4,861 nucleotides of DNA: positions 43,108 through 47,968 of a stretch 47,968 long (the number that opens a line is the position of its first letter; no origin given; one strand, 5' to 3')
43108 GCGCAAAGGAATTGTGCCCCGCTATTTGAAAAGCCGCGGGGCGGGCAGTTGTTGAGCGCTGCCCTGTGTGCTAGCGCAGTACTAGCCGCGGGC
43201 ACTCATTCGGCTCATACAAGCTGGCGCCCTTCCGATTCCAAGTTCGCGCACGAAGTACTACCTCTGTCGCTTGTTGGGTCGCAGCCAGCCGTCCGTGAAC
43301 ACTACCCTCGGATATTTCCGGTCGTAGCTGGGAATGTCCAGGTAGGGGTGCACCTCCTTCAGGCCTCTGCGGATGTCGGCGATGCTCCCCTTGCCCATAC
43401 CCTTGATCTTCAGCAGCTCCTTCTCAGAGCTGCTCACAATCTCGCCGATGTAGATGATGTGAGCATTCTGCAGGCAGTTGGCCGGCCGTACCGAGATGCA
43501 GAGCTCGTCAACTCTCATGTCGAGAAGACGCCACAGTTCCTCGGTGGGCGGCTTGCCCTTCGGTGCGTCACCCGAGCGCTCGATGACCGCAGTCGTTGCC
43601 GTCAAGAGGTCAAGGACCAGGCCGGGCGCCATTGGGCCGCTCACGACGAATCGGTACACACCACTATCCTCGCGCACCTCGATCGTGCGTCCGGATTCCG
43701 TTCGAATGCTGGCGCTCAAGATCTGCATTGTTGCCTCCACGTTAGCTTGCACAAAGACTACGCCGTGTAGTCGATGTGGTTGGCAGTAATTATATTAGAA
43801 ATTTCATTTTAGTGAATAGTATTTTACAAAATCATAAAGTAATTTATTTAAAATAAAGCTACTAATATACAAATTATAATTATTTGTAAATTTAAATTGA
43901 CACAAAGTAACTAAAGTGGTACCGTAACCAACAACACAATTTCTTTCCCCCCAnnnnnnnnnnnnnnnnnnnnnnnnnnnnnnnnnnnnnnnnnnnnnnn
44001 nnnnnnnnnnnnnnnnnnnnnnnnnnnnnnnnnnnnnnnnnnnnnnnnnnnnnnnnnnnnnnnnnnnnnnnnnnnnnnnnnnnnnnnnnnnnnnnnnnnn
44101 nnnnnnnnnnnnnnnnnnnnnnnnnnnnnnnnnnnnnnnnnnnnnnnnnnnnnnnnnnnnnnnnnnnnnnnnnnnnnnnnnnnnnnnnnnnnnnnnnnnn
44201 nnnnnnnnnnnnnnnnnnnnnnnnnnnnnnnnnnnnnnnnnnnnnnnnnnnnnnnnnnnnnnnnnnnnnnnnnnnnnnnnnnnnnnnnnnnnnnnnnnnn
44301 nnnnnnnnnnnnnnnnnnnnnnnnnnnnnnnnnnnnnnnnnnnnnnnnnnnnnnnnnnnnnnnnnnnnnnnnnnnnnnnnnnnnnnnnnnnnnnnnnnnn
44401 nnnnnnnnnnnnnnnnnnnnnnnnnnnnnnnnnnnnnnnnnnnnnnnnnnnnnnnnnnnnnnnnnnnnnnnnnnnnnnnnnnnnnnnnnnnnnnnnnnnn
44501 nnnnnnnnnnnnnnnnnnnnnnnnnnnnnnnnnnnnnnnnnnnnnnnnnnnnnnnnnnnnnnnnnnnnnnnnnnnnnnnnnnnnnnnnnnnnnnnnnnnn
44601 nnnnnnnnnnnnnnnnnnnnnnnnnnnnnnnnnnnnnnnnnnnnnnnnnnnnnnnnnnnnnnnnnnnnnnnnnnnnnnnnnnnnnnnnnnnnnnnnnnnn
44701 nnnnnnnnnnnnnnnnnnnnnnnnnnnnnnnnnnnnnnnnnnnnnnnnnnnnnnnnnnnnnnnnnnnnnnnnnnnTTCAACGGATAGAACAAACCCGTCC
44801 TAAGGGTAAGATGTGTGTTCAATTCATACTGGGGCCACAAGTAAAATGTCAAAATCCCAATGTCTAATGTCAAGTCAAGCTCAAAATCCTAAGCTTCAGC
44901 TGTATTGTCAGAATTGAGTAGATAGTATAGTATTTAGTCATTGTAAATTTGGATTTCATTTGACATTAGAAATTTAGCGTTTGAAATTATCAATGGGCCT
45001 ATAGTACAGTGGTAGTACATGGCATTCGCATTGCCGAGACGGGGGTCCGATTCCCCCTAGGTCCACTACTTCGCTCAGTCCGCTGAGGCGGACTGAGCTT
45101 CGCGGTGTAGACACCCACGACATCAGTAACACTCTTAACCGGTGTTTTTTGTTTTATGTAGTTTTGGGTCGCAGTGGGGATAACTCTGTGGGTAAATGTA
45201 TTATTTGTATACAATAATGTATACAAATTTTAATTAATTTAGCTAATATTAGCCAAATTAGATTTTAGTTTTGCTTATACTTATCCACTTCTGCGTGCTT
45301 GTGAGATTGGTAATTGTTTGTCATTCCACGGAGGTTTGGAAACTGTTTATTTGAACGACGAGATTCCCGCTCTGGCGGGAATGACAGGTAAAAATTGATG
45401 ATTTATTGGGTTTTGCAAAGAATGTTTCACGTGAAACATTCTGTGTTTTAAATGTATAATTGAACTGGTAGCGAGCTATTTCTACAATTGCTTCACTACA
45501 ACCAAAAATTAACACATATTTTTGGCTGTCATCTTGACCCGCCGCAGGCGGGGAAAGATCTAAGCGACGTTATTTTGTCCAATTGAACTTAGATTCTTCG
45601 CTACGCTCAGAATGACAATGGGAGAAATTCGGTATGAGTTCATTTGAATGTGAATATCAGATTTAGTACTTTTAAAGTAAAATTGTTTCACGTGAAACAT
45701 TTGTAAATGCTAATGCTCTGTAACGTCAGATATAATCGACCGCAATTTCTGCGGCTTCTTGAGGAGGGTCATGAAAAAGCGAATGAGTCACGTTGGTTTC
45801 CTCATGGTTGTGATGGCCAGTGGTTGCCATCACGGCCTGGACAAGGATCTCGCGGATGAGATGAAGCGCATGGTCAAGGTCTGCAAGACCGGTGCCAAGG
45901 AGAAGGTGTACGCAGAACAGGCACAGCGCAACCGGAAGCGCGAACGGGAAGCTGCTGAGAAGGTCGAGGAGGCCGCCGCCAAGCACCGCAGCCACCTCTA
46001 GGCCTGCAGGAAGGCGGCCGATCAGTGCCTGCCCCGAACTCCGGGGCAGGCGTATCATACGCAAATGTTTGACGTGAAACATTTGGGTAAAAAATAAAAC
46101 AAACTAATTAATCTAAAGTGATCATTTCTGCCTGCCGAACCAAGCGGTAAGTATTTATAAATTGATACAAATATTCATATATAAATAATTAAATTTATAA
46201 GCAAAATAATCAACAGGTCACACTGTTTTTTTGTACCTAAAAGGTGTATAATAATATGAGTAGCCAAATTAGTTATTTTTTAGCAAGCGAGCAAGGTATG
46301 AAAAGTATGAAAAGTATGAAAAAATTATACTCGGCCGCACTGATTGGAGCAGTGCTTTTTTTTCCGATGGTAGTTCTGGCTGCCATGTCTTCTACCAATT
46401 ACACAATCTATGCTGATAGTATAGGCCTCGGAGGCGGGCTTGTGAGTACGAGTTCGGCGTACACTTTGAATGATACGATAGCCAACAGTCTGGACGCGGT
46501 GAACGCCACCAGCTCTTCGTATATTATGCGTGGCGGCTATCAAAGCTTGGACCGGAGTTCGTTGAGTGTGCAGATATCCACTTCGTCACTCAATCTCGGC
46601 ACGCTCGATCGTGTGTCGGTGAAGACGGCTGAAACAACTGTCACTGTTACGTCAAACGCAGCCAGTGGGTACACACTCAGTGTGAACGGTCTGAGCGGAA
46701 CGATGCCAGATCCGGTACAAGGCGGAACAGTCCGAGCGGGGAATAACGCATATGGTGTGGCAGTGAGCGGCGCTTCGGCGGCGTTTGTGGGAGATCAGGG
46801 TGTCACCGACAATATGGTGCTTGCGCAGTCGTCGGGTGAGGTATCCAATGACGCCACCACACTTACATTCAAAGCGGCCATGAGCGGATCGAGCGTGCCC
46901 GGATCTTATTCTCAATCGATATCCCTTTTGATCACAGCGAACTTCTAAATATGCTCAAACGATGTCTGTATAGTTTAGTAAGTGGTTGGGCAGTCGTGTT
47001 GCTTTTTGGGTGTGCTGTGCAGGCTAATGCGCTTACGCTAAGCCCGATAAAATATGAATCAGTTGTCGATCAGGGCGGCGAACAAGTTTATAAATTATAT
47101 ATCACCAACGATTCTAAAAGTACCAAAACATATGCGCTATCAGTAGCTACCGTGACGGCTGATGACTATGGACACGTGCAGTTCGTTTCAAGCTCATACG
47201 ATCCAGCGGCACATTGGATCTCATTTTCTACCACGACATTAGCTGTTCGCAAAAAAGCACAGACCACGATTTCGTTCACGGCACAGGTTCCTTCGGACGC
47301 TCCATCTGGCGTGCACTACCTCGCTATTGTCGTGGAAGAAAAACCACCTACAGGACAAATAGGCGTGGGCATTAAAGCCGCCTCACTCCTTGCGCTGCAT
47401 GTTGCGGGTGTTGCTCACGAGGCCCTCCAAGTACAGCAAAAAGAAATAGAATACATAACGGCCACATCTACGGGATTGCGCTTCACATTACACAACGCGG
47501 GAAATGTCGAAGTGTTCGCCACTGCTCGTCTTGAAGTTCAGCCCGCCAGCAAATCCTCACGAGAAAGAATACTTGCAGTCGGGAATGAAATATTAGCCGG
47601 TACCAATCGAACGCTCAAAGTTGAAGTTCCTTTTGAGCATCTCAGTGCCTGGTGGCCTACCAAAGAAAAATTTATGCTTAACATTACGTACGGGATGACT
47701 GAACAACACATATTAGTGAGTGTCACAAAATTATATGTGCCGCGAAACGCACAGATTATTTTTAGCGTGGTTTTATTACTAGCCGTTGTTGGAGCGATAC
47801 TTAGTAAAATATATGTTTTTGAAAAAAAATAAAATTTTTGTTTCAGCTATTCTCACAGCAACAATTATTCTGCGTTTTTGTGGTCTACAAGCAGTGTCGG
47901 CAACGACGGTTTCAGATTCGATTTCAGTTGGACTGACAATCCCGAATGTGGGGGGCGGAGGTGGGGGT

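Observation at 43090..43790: GC-rich foreign islet encoding an orphan RNA polymerase alpha-CTD-like protein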

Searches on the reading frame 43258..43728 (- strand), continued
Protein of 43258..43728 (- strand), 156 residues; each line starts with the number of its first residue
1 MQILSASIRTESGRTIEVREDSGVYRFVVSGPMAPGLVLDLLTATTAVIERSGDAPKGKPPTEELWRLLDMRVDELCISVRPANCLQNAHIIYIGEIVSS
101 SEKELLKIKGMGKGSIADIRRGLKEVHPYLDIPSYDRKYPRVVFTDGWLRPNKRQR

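Call 73: get_annotated_region(hit=H20, flank=1300)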
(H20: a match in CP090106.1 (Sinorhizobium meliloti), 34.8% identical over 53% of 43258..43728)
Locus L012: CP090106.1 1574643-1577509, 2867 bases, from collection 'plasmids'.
description: Sinorhizobium meliloti strain Ak57 plasmid pSymB, complete sequence
organism: Sinorhizobium meliloti (NCBI taxid 382)
taxonomy: Bacteria; Pseudomonadota; Alphaproteobacteria; Hyphomicrobiales; Rhizobiaceae; Sinorhizobium; Sinorhizobium meliloti
host: -; source: Medicago,Cell culture,Plant nodule; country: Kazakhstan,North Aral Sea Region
typing (MOB-suite, as given by PLSDB): non-mobilizable
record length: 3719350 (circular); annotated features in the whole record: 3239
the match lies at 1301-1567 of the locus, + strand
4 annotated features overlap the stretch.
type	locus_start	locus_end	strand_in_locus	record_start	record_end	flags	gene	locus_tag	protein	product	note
CDS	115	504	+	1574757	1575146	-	rpsK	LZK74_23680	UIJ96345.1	30S ribosomal protein S11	-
CDS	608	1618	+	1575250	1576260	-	-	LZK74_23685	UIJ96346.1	DNA-directed RNA polymerase subunit alpha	-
CDS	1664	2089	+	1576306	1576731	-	rplQ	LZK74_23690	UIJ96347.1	50S ribosomal protein L17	-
CDS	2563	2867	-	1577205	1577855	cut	msrQ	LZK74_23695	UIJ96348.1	protein-methionine-sulfoxide reductase heme-binding subunit MsrQ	-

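Call 74: get_annotated_region(hit=H13, flank=1300)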
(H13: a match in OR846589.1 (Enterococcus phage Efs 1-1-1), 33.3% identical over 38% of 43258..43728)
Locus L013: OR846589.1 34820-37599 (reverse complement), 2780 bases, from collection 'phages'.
description: UNVERIFIED_ORG: Enterococcus phage Efs 1-1-1 clone NODE_3_length_139177_cov_10.328095 genomic sequence.
organism: Enterococcus phage Efs 1-1-1 (NCBI taxid 3113827)
taxonomy: Viruses
host: Enterococcus faecalis; source: wastewater; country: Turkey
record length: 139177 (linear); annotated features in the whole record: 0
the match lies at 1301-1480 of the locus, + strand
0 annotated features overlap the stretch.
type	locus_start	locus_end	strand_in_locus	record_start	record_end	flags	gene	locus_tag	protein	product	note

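Call 78: find_related_loci(query=window:43258-43728:-, collection=viral_contigs, flank=5000)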
Query window:43258-43728:- (156 aa) in viral_contigs; peptide patterns used: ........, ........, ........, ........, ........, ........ (x = any residue, [..] = any of these).
8 stretches matched a pattern, but none encodes a relative of the query by tblastn (E <= 1e-3).

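Call 82: search_protein_families(library=phrogs, proteins=[window:43258-43728:-], max_evalue=0.01)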
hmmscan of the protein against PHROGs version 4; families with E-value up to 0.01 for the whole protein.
window:43258-43728:- (156 aa): 0 families

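Call 83: search_protein_families(library=padloc, proteins=[window:43258-43728:-], max_evalue=0.01)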
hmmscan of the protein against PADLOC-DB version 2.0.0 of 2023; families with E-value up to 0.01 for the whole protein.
window:43258-43728:- (156 aa): 0 families
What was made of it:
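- None matches PHROGs or PADLOC (calls 82, 83). No cargo matches PADLOC or PHROGs (calls 82, 83).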

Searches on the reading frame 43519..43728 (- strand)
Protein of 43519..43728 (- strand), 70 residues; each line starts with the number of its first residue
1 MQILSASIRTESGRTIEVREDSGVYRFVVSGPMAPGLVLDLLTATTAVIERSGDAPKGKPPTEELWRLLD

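Call 31: search_protein_families(library=pfam, proteins=[window:43528-43728:-], max_evalue=0.1)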
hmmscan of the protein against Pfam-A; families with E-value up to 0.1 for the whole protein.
window:43528-43728:- (67 aa): 0 families

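Call 50: search_protein_families(library=pfam, proteins=[window:43519-43728:-], max_evalue=10)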
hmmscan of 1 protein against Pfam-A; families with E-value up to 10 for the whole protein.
seq(70 aa): 0 families
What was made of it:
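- On Housekeeping RpoA (RNAP alpha subunit): No Pfam hit for residues 1-70 even at E 10 (call 50).
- Checked: N-terminal part: no Pfam hit even at E 10 (call 50).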

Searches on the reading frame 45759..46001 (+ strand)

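Call 31: search_protein_families(library=pfam, proteins=[window:45759-46001:+], max_evalue=0.1)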
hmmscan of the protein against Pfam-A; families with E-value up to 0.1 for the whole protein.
window:45759-46001:+ (80 aa): 1 family
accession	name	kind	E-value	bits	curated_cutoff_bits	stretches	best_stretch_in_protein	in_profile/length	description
PF10721.14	DUF2514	-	0.014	15.9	26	1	14-76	9-72/161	Protein of unknown function (DUF2514)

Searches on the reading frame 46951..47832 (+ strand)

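Call 8: search_protein_families(library=pfam, proteins=[window:46951-47832:+], max_evalue=0.1)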
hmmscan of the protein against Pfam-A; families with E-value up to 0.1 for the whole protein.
window:46951-47832:+ (293 aa): 3 families
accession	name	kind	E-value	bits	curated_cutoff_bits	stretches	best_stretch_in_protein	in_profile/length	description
PF06030.18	WxLIP_PGBD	-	3.2e-05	24.4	27.3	1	39-129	23-120/121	WxL Interacting Protein, peptidoglycan binding domain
PF06280.18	fn3_5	-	7.2e-05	23.9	27.6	1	48-119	13-86/112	Fn3-like domain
PF11614.14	FixG_C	-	0.016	15.8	25.6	0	44-132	32-105/119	IG-like fold at C-terminal of FixG, putative oxidoreductase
